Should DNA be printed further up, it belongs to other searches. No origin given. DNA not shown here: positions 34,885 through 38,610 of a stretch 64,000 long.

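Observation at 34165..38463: Giant 1432-aa FliK hook-length ruler, about 3-4x typical size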

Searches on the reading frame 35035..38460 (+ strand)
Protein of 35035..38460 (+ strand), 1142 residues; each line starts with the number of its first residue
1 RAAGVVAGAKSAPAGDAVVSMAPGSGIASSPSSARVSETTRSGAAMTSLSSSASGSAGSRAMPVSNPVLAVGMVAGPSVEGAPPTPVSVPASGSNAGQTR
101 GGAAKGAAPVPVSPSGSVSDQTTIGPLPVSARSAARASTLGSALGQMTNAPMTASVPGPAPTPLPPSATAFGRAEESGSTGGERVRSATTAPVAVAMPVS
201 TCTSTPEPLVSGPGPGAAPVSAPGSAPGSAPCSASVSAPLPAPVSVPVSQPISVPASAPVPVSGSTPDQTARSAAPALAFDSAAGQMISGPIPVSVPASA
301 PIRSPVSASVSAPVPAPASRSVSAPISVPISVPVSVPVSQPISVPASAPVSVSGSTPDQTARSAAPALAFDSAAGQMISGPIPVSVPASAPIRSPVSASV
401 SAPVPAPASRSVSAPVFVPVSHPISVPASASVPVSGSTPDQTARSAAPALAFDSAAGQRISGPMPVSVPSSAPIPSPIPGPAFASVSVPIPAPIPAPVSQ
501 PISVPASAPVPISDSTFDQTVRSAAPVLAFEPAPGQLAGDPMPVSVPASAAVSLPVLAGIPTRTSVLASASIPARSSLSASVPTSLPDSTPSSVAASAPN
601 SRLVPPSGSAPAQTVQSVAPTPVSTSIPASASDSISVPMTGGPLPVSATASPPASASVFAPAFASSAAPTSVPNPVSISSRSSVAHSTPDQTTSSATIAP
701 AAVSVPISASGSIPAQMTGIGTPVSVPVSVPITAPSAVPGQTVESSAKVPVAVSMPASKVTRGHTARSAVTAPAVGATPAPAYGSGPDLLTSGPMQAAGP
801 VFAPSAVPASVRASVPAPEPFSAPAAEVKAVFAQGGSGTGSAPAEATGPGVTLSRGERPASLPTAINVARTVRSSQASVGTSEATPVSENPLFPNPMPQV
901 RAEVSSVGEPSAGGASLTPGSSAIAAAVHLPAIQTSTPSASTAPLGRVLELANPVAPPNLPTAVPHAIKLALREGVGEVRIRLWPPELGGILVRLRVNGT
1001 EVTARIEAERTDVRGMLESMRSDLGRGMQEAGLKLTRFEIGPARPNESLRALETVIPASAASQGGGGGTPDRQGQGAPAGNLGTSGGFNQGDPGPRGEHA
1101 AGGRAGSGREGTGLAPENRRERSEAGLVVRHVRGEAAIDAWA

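Call 66: predict_structure(protein=window:35035-38460:+)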
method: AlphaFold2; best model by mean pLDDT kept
length: 1142 residues; sequences in the alignment: 1
mean_pLDDT: 31.6   pTM: 0.31
mean pLDDT of the five models: 31.6, 29.2, 27.5, 27.3, 26.9
residues with pLDDT >= 90: 0; 70-90: 16; 50-70: 59; < 50: 1067
segments of 3 or more residues with pLDDT < 50: 1-164, 166-260, 262-604, 606-963, 1042-1142
pLDDT, mean of each block of 10 residues (from residue 1): 29 27 31 28 30 36 29 30 32 31 32 28 28 30 27 37 37 29 32 31 27 28 27 27 29 34 42 25 28 27 26 30 25 27 27 25 24 27 27 25 25 27 29 29 28 28 33 30 28 29 28 27 28 29 29 29 28 27 28 28 32 30 28 29 28 28 27 27 26 26 27 29 30 31 30 27 28 28 30 34 28 28 30 36 28 28 25 26 28 36 28 29 27 27 32 33 52 53 55 59 55 67 75 67 44 34 37 35 33 38 36 31 29 29 26
secondary structure, 60 per line:
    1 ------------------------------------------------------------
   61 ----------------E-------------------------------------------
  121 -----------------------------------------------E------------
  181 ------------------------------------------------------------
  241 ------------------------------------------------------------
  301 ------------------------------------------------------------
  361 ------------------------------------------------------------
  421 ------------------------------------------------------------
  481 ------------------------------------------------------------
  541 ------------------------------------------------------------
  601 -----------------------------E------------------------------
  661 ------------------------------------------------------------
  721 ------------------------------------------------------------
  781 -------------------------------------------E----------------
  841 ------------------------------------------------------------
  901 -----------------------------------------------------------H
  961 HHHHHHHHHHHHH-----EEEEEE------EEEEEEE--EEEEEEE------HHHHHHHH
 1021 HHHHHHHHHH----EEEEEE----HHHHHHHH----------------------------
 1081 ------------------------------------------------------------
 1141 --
elements in order (helices of 4 or more, strands of 3 or more residues): H960-973 E979-984 E991-997 E1000-1006 H1013-1030 E1035-1040 H1045-1052
